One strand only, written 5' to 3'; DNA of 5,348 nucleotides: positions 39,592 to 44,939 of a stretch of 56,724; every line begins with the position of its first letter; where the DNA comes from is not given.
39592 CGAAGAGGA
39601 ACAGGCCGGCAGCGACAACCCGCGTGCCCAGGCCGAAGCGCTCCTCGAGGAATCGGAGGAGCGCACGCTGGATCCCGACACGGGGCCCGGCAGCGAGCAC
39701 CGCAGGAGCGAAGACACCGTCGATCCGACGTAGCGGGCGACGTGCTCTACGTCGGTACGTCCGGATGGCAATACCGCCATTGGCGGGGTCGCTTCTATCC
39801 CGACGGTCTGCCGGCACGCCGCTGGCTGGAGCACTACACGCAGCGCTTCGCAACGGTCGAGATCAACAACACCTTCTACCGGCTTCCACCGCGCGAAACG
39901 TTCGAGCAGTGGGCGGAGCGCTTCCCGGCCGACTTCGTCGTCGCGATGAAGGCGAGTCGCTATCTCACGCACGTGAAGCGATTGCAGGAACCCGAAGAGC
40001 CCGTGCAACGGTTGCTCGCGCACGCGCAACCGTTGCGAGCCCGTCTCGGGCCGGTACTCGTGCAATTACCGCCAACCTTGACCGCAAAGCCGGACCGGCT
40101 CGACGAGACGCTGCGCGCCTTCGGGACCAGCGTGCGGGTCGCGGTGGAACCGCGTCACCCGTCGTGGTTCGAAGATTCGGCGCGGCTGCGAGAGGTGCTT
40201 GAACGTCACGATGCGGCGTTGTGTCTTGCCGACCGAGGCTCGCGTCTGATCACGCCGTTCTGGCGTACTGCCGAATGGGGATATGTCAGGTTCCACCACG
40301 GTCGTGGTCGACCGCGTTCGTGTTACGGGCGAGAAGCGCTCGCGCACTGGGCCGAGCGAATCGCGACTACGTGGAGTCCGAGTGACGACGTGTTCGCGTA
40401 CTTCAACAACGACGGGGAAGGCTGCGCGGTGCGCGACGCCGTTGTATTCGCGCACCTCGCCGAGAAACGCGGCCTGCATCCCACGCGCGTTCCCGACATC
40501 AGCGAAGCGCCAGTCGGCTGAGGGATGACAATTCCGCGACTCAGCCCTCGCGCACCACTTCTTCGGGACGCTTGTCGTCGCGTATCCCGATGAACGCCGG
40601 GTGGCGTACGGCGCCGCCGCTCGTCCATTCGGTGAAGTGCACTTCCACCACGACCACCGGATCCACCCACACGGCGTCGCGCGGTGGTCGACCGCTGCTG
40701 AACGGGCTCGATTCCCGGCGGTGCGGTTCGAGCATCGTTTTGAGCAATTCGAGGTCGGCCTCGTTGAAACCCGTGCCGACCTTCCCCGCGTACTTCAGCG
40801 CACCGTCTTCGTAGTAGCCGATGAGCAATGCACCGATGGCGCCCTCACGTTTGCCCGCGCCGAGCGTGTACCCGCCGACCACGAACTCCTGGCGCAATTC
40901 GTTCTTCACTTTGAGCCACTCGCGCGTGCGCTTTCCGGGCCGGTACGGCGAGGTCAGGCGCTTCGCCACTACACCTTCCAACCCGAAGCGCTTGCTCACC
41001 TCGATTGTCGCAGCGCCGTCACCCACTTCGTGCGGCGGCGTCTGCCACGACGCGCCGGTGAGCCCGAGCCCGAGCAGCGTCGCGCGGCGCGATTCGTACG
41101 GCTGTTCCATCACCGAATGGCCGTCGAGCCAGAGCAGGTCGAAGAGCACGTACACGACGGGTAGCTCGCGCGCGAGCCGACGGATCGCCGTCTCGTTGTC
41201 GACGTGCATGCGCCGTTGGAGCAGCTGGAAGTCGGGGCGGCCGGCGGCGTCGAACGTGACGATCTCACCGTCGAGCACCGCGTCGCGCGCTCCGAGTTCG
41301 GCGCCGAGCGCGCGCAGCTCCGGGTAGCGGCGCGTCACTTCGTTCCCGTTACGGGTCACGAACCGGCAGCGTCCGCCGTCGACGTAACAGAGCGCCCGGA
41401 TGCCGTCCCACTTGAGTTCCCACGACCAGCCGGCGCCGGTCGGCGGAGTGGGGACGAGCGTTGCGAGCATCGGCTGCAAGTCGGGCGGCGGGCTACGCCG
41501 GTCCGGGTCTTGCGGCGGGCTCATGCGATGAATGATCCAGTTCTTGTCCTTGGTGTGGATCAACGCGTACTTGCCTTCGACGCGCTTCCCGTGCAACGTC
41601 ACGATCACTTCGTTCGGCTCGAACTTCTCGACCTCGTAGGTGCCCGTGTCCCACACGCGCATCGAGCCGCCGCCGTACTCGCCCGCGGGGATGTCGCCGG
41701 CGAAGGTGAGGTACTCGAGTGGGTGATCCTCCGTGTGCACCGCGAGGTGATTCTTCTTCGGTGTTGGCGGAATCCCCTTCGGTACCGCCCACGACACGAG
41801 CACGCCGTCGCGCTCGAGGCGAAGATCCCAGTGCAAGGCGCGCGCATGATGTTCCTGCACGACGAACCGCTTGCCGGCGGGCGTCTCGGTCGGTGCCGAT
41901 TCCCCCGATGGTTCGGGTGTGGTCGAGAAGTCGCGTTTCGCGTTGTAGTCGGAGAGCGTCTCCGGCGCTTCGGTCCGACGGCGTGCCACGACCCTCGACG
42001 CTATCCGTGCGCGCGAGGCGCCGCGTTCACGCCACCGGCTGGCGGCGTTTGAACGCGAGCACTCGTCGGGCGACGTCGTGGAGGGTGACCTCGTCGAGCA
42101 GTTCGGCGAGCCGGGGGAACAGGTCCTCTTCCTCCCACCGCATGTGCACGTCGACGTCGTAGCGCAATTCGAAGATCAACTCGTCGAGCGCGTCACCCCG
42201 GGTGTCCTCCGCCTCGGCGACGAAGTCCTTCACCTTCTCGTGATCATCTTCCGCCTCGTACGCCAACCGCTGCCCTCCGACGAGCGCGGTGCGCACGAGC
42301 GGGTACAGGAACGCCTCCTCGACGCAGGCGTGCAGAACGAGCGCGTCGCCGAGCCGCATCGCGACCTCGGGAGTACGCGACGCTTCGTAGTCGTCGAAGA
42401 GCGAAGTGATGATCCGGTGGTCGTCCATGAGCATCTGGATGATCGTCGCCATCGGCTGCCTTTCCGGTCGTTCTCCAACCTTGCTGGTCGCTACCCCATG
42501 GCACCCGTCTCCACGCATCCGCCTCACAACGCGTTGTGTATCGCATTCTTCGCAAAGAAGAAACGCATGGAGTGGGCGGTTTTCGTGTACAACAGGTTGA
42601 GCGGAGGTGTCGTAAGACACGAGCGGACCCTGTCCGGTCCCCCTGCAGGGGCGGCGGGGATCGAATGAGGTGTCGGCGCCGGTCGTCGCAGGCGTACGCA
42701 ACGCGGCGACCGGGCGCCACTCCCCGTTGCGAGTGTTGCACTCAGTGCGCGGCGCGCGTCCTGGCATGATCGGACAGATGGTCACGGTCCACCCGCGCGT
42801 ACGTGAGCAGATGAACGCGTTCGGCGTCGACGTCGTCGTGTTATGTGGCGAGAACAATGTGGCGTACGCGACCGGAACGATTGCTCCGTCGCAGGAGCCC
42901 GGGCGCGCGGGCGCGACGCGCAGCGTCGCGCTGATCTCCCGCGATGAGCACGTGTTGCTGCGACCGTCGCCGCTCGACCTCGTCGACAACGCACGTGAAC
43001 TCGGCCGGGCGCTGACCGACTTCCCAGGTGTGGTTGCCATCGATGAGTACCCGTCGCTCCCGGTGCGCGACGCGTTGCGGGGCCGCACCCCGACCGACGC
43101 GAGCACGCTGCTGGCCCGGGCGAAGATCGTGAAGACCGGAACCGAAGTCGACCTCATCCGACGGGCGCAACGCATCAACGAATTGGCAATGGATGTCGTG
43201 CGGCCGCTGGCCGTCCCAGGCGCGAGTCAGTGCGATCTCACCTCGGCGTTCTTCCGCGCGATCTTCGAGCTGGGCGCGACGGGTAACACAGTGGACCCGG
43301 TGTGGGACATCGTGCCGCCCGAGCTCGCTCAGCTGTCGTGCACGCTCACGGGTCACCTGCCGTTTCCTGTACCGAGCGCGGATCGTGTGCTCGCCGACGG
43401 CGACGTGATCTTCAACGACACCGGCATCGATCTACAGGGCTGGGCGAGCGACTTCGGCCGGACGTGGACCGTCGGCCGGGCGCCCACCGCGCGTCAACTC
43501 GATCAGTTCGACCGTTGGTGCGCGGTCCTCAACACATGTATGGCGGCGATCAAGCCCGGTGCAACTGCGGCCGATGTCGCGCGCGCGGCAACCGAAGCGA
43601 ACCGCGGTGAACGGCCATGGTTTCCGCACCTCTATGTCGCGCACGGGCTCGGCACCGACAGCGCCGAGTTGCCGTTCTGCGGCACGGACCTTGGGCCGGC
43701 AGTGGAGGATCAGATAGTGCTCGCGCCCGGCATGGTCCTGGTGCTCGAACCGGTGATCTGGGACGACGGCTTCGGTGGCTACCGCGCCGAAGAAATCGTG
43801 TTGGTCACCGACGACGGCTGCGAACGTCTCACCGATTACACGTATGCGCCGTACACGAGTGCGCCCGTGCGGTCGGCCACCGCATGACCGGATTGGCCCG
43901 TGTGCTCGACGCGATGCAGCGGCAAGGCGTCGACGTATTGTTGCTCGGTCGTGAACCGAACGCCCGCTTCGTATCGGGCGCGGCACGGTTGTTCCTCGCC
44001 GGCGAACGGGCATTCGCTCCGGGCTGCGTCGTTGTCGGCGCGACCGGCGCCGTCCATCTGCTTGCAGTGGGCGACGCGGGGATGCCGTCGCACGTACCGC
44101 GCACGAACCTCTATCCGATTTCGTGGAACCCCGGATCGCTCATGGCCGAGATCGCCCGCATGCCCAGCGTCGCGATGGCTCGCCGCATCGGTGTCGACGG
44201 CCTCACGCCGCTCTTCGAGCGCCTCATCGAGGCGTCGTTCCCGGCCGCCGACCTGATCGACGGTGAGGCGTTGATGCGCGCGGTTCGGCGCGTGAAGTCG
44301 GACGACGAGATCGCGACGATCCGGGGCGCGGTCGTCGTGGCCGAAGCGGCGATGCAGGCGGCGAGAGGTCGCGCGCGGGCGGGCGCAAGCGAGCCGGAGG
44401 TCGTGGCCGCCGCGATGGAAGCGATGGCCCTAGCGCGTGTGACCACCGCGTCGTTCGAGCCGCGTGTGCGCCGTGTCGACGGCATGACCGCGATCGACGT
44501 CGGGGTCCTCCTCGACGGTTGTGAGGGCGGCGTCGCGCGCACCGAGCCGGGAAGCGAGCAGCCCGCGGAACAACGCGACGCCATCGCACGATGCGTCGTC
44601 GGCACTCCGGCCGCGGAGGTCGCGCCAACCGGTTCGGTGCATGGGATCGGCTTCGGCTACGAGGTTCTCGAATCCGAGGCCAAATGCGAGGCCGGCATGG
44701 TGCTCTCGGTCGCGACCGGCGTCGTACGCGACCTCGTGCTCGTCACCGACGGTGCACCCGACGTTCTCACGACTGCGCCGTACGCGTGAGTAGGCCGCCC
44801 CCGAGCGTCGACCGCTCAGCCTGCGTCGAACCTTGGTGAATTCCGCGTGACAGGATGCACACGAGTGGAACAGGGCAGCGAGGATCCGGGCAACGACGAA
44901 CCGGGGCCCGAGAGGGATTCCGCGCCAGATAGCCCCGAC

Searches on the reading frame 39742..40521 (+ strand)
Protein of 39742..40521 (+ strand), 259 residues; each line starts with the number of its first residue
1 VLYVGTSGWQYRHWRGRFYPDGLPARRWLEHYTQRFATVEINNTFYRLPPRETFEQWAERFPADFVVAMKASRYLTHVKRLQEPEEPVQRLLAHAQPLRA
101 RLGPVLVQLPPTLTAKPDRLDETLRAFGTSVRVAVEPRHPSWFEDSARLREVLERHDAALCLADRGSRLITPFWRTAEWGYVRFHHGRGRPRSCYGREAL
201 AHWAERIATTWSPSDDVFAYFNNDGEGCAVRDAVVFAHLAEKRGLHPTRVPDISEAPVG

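Call 17: search_protein_families(library=pfam, proteins=[window:39742-40521:+])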
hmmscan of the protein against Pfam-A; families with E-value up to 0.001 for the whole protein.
window:39742-40521:+ (259 aa): 1 family
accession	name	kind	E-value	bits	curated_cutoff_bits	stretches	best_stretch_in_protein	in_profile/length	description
PF01904.24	DUF72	-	7e-70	235.9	25.3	1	19-238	1-216/217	Protein of unknown function DUF72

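Call 54: find_related_loci(query=window:39742-40521:+, collection=metagenome_contigs, flank=3000)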
Query window:39742-40521:+ (259 aa) in metagenome_contigs; peptide patterns used: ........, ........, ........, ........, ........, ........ (x = any residue, [..] = any of these).
600 stretches matched a pattern (row limit reached: there are more); 513 encode a relative of the query (tblastn E <= 1e-3); the best 80 are kept; 80 distinct loci.
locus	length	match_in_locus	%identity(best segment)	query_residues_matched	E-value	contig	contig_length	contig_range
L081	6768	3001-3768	61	2-259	9e-104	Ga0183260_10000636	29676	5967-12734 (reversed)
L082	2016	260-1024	60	1-258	2e-106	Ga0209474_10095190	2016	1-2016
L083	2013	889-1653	62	1-257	3e-105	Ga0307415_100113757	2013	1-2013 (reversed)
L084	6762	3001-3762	61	2-258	3e-98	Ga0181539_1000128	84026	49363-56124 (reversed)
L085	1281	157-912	62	2-256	5e-105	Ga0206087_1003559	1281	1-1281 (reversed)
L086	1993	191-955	59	2-259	2e-102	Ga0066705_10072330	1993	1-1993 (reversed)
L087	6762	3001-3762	60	2-258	2e-97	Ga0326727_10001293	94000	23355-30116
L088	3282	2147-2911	60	2-259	2e-98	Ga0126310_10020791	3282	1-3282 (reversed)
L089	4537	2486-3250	60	2-259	1e-96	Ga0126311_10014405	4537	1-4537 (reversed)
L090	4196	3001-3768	61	2-258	9e-97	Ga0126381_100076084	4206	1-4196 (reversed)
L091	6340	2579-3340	61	2-259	6e-96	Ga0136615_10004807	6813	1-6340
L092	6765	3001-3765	61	2-259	3e-95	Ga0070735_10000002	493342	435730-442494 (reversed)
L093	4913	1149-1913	60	2-259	3e-95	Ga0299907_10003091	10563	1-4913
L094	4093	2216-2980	58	1-258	2e-95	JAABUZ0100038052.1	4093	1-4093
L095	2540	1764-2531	60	2-259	8e-98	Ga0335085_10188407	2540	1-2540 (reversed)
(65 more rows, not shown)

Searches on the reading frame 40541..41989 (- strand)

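Call 17: search_protein_families(library=pfam, proteins=[window:40541-41989:-])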
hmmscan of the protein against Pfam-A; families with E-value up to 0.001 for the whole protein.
window:40541-41989:- (482 aa): 4 families
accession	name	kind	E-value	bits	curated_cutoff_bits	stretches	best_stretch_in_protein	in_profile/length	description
PF13298.12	LigD_N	-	6.7e-39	132.8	31.1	1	45-144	1-106/107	DNA Ligase D 3'-phosphoesterase domain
PF01068.26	DNA_ligase_A_M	-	3.8e-33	115.3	26.2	1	185-362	19-204/204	ATP dependent DNA ligase domain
PF04679.21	DNA_ligase_A_C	-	9.9e-30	103.3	27.5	1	381-473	1-94/94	ATP dependent DNA ligase C terminal region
PF01331.24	mRNA_cap_enzyme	-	0.00043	20.6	29.6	0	263-303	74-115/194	mRNA capping enzyme, catalytic domain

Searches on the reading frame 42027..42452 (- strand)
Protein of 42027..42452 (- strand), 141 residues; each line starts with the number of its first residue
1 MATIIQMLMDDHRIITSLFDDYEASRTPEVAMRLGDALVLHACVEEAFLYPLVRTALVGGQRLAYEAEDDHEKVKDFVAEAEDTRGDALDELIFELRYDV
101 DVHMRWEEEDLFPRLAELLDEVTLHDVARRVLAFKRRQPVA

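Call 17: search_protein_families(library=pfam, proteins=[window:42027-42452:-])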
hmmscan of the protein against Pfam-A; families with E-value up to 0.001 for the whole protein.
window:42027-42452:- (141 aa): 1 family
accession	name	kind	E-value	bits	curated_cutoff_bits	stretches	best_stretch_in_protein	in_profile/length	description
PF01814.28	Hemerythrin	-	3.7e-12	47.3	25.3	2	3-114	1-126/127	Hemerythrin HHE cation binding domain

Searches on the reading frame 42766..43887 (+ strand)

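Call 17: search_protein_families(library=pfam, proteins=[window:42766-43887:+])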
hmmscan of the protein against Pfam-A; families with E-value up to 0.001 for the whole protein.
window:42766-43887:+ (373 aa): 2 families
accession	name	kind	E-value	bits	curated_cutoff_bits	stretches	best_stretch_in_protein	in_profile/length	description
PF00557.29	Peptidase_M24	-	6e-31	108.3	23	1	130-349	2-208/208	Metallopeptidase family M24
PF01321.24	Creatinase_N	-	0.0002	22.3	22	1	11-67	4-51/128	Creatinase/Prolidase N-terminal domain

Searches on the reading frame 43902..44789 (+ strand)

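Call 17: search_protein_families(library=pfam, proteins=[window:43902-44789:+])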
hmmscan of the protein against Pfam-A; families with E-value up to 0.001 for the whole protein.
window:43902-44789:+ (295 aa): 1 family
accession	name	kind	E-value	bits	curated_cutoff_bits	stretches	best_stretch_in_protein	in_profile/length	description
PF01321.24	Creatinase_N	-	1.6e-05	25.9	22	1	3-131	7-128/128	Creatinase/Prolidase N-terminal domain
